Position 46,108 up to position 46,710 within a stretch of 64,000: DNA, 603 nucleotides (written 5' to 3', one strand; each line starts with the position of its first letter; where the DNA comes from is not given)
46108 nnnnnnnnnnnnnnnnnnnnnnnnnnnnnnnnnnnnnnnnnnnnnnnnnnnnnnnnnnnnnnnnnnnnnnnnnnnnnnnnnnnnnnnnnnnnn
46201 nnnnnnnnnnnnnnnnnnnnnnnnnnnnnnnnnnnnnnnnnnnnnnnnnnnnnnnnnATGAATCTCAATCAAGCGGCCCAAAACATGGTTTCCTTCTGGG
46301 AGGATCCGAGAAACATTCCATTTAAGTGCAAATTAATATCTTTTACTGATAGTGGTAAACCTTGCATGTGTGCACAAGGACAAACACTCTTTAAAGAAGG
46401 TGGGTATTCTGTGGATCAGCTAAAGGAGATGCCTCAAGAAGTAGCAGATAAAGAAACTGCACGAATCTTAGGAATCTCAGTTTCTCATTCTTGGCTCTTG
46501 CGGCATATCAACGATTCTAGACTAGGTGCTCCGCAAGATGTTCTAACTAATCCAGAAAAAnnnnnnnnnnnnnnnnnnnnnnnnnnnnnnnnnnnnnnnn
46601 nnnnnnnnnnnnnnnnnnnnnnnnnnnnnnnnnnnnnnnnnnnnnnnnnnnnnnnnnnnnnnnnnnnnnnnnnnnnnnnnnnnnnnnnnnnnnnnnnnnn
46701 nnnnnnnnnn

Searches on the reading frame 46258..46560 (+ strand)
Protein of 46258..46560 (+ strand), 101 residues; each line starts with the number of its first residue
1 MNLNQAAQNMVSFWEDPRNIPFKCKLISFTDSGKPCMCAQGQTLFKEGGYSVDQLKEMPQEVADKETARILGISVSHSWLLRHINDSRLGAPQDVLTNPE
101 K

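Call 55: search_protein_families(library=pfam, proteins=[window:46258-46560:+], max_evalue=5)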
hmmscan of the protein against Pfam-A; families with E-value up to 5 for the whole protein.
window:46258-46560:+ (101 aa): 0 families
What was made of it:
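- Tried and rejected: The N-terminal extensions of window members 44014..44643 and 46258..46854 gave no hit (call 55).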
